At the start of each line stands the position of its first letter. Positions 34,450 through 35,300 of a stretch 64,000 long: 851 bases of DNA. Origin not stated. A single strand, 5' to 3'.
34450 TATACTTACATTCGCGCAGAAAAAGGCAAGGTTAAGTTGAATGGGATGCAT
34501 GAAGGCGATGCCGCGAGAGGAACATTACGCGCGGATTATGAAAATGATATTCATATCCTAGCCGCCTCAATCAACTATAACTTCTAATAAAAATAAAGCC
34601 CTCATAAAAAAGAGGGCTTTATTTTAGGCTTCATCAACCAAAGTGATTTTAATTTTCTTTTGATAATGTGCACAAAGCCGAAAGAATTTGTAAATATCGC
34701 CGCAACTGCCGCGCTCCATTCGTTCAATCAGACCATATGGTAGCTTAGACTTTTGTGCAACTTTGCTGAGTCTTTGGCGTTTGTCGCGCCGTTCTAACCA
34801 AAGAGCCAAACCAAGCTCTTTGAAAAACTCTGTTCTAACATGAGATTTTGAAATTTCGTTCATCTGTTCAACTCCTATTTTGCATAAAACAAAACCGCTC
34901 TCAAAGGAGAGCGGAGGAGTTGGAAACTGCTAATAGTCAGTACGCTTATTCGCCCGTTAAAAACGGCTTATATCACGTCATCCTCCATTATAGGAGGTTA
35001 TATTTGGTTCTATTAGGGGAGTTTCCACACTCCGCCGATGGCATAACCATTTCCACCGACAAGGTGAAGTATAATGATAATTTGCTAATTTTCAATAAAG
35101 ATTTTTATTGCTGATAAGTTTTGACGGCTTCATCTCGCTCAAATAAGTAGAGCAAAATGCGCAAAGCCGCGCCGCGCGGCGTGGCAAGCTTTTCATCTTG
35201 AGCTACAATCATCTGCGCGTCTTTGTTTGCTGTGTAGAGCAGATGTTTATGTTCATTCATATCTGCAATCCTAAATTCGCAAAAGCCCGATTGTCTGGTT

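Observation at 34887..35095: Candidate ~170-nt small RNA (or structured leader) with near-consensus promoter between recG and an XRE regulator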

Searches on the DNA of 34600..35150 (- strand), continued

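Call 85: search_with_rna_model(model_id=R2, sources=[L137, L138, L140, L141, L142, L146, L148, L015], max_evalue=1, filters=off, show_alignments=2)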
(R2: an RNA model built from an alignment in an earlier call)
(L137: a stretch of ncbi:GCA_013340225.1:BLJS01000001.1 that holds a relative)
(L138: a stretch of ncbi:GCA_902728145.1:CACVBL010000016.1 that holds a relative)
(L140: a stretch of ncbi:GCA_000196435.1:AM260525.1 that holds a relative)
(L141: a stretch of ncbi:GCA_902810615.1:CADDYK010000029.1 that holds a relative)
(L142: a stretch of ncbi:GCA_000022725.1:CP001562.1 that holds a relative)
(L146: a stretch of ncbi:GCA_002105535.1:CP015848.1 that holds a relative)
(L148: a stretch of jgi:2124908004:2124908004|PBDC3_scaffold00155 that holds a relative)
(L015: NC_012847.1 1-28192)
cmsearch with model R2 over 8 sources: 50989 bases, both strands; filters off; matches with E-value up to 1: 8.
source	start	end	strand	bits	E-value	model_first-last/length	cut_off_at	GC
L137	1286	1497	+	10.5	0.32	1-179/179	no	0.52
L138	1377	1567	-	10.3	0.35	1-179/179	no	0.43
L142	331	499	+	10.2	0.38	1-179/179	no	0.37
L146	1012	1109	-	9.8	0.47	1-179/179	no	0.46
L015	12728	12825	-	9.8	0.47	1-179/179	no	0.39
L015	23849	23922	-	9.7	0.49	1-179/179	no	0.3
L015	11166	11239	-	8.8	0.86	1-179/179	no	0.35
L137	700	798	-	8.7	0.91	1-179/179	no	0.34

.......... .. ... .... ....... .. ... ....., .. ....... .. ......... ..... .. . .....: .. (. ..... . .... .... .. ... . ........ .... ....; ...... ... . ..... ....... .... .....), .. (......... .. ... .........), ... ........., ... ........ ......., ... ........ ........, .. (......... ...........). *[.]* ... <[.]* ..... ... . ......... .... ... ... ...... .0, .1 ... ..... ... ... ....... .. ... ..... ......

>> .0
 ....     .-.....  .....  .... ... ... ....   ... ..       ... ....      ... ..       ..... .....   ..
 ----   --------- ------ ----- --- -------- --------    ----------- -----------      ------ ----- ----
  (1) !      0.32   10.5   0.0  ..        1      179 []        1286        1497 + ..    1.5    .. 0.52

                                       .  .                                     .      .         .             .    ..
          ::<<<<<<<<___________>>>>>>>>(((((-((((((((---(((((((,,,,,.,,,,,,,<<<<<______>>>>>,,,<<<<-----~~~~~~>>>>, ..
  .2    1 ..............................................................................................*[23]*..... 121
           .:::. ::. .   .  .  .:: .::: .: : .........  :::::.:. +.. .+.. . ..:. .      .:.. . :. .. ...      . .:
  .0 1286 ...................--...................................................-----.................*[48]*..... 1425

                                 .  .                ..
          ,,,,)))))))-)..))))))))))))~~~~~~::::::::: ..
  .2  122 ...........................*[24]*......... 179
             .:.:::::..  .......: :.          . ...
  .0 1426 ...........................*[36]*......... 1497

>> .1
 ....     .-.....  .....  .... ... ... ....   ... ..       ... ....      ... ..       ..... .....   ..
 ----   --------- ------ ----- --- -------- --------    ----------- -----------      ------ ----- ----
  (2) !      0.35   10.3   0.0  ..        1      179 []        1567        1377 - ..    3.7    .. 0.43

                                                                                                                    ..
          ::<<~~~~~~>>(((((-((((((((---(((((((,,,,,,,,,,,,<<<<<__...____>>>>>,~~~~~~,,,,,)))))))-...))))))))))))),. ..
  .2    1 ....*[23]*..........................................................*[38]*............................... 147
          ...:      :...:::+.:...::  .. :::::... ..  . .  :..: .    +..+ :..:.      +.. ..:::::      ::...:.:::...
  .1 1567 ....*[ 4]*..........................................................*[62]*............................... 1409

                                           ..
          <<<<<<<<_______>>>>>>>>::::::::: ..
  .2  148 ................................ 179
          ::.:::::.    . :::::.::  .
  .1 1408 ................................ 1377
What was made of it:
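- On Brt RNA family (Bartonella regulatory transcripts): R2's best hit coincides with Brt1 but at only 10.5 bits, E = 0.32 (call 85).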

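Call 96: search_with_rna_model(model_id=R3, sources=[L023, L143, L150, L146, L148, L001, L002, L012, L026, L047, L138, L139], max_evalue=1, filters=off)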
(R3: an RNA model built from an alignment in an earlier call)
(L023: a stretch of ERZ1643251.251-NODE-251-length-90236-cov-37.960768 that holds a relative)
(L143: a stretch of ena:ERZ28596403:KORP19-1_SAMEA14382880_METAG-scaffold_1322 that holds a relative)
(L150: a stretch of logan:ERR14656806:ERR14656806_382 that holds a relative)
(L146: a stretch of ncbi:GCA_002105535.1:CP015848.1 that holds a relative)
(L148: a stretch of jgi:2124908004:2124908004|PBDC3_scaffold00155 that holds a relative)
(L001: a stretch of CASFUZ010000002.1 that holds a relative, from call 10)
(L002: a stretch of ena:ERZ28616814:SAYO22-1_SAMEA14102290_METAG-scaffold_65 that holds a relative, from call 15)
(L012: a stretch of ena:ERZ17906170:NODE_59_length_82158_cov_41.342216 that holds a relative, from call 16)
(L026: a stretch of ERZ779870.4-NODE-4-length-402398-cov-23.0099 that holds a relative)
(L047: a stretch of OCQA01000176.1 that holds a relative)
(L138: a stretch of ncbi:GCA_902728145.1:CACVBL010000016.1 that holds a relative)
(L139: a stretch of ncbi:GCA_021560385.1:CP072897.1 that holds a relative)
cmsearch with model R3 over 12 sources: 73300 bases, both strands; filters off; matches with E-value up to 1: 20.
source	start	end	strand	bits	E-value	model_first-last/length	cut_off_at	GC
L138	1388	1602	+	212.1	3.7e-68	1-211/211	no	0.48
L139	1388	1602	+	212.1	3.7e-68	1-211/211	no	0.48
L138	2241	2447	+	186.7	8.5e-60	1-211/211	no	0.45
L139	577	783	+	181.3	4.8e-58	1-211/211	no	0.43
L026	6714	6871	-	11.9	0.021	1-211/211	no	0.32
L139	653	746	-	9.8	0.11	82-174/211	no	0.44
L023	10731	10879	+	9.7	0.12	1-211/211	no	0.64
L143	1516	1664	+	9.7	0.12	1-211/211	no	0.64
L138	1472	1565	-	9.6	0.12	82-174/211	no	0.45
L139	1472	1565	-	9.6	0.12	82-174/211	no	0.45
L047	9088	9215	-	9.2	0.16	1-211/211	no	0.53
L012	3867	3969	+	8.2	0.36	1-211/211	no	0.36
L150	698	796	+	8.1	0.39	1-211/211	no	0.48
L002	5283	5423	+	8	0.41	1-211/211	no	0.59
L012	2724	2835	+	7.2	0.76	1-211/211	no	0.38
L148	1844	1927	-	7.2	0.79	1-211/211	no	0.58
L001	5310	5399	+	7.2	0.79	1-211/211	no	0.32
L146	985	1161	-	7.1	0.85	1-211/211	no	0.47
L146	2680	2694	-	7.1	0.86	177-191/211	no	0.73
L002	2968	2990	-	6.9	0.94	106-128/211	no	0.17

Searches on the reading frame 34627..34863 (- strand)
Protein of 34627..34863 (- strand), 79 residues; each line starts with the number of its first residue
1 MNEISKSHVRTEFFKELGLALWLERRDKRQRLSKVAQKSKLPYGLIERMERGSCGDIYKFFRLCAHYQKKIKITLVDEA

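Call 10: find_related_loci(query=window:34627-34863:-, collection=genome_contigs, flank=3000)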
Query seq(79 aa) (79 aa) in genome_contigs; peptide patterns used: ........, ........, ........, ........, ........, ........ (x = any residue, [..] = any of these).
180 stretches matched a pattern; 1 encode a relative of the query (tblastn E <= 1e-3); 1 distinct loci.
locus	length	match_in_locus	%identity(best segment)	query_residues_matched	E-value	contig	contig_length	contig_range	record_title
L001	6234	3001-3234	92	1-78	1e-48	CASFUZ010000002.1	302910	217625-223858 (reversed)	uncultured proteobacterium isolate O15_L1_384384_idba_bin.74 genome assembly, contig: O15_L1_384384_idba_bin.74.fa_scaff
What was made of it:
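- Tried and rejected: The protein-based genome_contigs scan gave only one locus and used up that collection (call 10).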

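Call 14: find_homologous_proteins(query=window:34627-34863:-, max_evalue=0.001)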
Query seq(79 aa) (79 aa): 8 proteins with E <= 0.001 among 8 candidates.
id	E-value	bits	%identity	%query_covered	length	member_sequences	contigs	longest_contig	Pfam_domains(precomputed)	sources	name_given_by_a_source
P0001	5.6e-42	158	94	100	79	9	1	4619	-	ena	-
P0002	7.4e-41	155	91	100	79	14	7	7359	-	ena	-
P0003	2.5e-40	153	90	99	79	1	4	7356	-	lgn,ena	-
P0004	5.6e-37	142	81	100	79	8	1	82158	-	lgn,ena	-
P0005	3.3e-30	121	71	100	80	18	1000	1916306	-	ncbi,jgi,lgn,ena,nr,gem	ncbi:MAG: hypothetical protein KH126_01670 [Azospirillum sp.]|jgi:glutaredoxin|nr:hypothetical prote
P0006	7.6e-29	117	71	97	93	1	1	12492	-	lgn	-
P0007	6.6e-28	114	71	99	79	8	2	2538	-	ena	-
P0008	1.6e-26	109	70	100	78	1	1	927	-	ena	-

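Call 15: find_encoding_contigs(protein=P0005, flank=3000, max_places=10)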
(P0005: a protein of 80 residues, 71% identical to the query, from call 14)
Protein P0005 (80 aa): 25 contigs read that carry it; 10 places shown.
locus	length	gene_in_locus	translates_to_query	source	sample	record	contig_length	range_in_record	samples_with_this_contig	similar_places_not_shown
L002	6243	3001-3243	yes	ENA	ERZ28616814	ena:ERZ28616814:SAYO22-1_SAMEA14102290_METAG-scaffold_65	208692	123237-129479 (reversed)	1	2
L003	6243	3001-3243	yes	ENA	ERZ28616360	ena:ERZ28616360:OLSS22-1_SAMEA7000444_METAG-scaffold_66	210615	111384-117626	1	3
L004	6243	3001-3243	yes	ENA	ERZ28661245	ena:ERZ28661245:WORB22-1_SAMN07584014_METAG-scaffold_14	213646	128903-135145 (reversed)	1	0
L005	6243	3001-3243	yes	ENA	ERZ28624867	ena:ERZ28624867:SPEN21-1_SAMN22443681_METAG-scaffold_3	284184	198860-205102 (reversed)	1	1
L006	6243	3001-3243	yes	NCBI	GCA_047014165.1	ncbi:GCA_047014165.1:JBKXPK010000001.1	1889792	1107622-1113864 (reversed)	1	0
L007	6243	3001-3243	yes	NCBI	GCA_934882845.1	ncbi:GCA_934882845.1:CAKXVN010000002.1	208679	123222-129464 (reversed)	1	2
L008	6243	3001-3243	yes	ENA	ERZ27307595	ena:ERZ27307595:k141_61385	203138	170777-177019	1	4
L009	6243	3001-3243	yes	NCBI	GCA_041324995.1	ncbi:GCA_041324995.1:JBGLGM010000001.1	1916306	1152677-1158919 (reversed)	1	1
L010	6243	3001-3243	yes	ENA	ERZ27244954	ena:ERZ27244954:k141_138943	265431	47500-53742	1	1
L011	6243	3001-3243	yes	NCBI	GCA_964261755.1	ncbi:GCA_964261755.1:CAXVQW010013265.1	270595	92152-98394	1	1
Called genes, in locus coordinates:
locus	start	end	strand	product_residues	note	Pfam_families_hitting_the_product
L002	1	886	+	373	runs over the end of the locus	PF02073:Peptidase_M29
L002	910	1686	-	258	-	-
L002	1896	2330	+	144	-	-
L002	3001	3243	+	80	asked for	-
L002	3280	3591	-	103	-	-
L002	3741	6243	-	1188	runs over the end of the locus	PF01855:POR_N, PF17147:PFOR_II, PF01558:POR, PF10371:EKR, PF12837:Fer4_6, PF12838:Fer4_7, PF13237:Fer4_10, PF13484:Fer4_16, +6 more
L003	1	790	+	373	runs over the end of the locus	PF02073:Peptidase_M29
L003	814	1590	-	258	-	-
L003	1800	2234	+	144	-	-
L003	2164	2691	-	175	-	-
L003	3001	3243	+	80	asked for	-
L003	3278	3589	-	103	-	-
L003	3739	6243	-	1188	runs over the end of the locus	PF01855:POR_N, PF17147:PFOR_II, PF01558:POR, PF10371:EKR, PF12837:Fer4_6, PF12838:Fer4_7, PF13237:Fer4_10, PF13484:Fer4_16, +6 more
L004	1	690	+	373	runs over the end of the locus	PF02073:Peptidase_M29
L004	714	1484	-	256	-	-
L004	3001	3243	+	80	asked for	-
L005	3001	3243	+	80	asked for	-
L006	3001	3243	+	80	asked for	-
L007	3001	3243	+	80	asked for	-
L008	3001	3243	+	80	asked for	-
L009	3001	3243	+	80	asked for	-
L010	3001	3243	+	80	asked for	-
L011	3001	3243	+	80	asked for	-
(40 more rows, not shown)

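Call 16: find_encoding_contigs(protein=P0004, flank=3000, max_places=4)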
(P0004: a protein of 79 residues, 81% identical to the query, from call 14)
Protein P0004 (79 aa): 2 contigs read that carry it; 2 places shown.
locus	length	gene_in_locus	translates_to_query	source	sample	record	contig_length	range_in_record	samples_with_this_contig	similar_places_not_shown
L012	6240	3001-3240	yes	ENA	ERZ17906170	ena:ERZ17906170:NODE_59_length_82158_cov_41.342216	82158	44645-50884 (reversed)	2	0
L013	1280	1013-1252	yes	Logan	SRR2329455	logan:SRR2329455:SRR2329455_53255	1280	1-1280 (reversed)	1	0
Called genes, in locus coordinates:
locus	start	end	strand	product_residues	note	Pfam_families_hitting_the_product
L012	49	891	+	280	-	PF05838:Glyco_hydro_108, PF09374:PG_binding_3 (weak)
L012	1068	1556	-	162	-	-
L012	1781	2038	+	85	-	-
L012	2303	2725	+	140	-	-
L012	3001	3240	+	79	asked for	-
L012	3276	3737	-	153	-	PF05433:Rick_17kDa_Anti (weak)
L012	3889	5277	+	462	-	PF01336:tRNA_anti-codon, PF00152:tRNA-synt_2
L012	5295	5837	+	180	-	-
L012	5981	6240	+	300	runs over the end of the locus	PF04542:Sigma70_r2, PF04545:Sigma70_r4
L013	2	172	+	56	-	?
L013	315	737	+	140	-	-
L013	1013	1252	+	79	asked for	-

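Call 17: find_encoding_contigs(protein=P0006, flank=3000, max_places=4)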
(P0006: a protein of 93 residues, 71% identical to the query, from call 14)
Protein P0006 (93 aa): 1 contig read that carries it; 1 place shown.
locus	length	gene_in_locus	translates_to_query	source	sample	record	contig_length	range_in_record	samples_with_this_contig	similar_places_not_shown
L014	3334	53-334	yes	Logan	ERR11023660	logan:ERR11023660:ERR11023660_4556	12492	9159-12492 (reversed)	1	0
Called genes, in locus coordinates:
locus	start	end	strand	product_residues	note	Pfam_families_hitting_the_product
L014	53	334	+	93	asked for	-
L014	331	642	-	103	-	-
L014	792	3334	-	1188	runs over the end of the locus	PF01855:POR_N, PF17147:PFOR_II, PF01558:POR, PF10371:EKR, PF12837:Fer4_6, PF12838:Fer4_7, PF13237:Fer4_10, PF13484:Fer4_16, +6 more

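Call 20: search_protein_families(library=pfam, proteins=[window:34627-34863:-, P0005, P0004], max_evalue=10)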
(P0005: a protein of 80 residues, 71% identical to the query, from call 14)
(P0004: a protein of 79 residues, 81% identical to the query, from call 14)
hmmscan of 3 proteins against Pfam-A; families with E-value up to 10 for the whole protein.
seq(79 aa): 1 family
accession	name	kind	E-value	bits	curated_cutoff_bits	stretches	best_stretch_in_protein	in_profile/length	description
PF13413.12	HTH_25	-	0.043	14.1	24.6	1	24-53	5-34/62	Helix-turn-helix domain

P0005 (80 aa): 1 family
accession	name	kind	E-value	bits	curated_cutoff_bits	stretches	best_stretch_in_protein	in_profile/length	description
PF14793.11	DUF4478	-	0.21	12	25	1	42-67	12-37/109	Pyrimidine/purine nucleotide 5'-monophosphate nucleosidases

P0004 (79 aa): 1 family
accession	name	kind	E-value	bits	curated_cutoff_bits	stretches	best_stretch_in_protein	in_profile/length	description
PF13413.12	HTH_25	-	0.0071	16.6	24.6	1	24-56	5-37/62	Helix-turn-helix domain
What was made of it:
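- On XRE / Cro-C1 HTH family (for the downstream protein): The window protein alone gives only HTH_25 at E = 0.04 (call 20).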

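Call 46: search_solved_structures(query=A4, max_evalue=1)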
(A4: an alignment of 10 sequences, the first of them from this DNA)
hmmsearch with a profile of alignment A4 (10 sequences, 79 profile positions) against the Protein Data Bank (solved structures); distinct sequences matched with E-value up to 1: 71 (the best 60 are shown).
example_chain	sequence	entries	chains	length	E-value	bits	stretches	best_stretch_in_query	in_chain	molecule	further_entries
6af3_B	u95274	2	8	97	1.1e-07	35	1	13-73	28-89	HigA antitoxin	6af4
7p4a_A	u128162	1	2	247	1.4e-06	31.5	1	13-69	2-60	Stl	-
7zvi_A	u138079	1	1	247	1.4e-06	31.5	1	13-69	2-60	Orf22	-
2b5a_A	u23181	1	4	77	1.5e-06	31.4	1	10-68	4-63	C.BclI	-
4ghj_A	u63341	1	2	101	1.6e-05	28.1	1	7-58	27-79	Probable transcriptional regulator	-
1y9q_A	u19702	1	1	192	2.8e-05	27.3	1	12-65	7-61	transcriptional regulator, HTH_3 family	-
8ezt_A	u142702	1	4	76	3.9e-05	26.9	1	16-74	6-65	HipB(Lp)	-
5woq_A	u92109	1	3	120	5.3e-05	26.4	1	1-67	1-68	Transcriptional regulator ClgR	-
6rnz_A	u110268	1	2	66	5.3e-05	26.4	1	19-70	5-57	HTH-type transcriptional regulator DdrOC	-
6jq1_A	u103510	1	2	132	0.00011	25.4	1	19-68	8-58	Transcriptional regulator, XRE family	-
9u9g_A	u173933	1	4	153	0.00021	24.5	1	11-66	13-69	XRE family transcriptional regulator, HipB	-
6rmq_A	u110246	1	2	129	0.00024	24.3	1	19-70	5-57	HTH-type transcriptional regulator DdrOC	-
6rnx_A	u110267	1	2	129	0.00024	24.3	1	19-70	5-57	HTH-type transcriptional regulator DdrOC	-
1sq8_A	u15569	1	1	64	0.00054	23.2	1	17-56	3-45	dh434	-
2mez_A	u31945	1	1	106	0.00067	22.9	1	13-71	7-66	Multiprotein Bridging Factor (MBP-like)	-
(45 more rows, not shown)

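Call 57: list_cluster_members(proteins=[window:34627-34863:-, window:35108-37183:-])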
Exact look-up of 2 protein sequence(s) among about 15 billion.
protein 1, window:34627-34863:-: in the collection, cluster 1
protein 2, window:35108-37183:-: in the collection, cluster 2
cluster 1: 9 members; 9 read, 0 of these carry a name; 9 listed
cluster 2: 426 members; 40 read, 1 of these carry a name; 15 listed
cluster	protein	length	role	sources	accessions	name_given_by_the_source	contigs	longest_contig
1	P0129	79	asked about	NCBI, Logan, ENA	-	-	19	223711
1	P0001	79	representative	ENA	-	-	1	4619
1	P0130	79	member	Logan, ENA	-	-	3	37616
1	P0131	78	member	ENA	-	-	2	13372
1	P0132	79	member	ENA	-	-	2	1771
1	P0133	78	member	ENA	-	-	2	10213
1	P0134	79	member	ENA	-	-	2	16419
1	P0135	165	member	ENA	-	-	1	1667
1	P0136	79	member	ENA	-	-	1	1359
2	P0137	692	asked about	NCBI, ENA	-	-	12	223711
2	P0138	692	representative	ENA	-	-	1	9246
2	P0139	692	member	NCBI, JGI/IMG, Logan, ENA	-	ATP-dependent DNA helicase RecG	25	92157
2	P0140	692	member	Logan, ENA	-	-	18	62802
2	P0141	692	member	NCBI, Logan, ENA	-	-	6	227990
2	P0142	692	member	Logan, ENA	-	-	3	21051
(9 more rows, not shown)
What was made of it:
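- Checked: The product is named 'ATP-dependent DNA helicase RecG' by a source (call 57).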

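Call 62: search_solved_structures(query=A6, max_evalue=1)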
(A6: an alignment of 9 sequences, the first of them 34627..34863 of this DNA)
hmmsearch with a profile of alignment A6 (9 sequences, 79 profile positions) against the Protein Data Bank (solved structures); distinct sequences matched with E-value up to 1: 3.
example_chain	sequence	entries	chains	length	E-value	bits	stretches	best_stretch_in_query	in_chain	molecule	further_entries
7nwg_a2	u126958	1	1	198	0.033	17.5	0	14-58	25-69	ribosomal protein eS25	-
2m8j_A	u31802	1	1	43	0.42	14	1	33-62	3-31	Peptidyl-prolyl cis-trans isomerase NIMA-interacting 1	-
1vlv_A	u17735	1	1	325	0.89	12.9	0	6-33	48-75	Ornithine carbamoyltransferase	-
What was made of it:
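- On XRE / Cro-C1 HTH family (for the downstream protein): Its own family profile has no PDB HTH match (call 62).
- Tried and rejected: Its own family profile found no HTH in the PDB (call 62).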

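Call 70: predict_structure(alignment_id=A6)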
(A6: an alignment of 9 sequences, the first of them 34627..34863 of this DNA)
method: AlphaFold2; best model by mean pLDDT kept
length: 79 residues; sequences in the alignment: 9
mean_pLDDT: 53.8   pTM: 0.30
mean pLDDT of the five models: 53.8, 52.2, 49.9, 49.7, 47.4
residues with pLDDT >= 90: 0; 70-90: 0; 50-70: 59; < 50: 20
segments of 3 or more residues with pLDDT < 50: 1-3, 52-55, 69-79
pLDDT, mean of each block of 10 residues (from residue 1): 51 60 60 61 54 51 50 43
secondary structure, 60 per line:
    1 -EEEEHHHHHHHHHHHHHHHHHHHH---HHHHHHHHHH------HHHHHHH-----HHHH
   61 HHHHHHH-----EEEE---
elements in order: E2-5 H6-25 H29-38 H45-51 H57-67 E73-76
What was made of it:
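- On XRE / Cro-C1 HTH family (for the downstream protein): The AlphaFold model has pLDDT 54 and is unusable (call 70).
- Tried and rejected: The AlphaFold2 model of the 79-aa protein had pLDDT 54, so no fold search was run (call 70).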

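Call 92: search_protein_families(library=padloc, proteins=[window:34627-34863:-], max_evalue=0.01)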
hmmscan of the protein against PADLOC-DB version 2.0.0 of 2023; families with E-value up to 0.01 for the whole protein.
seq(79 aa): 0 families
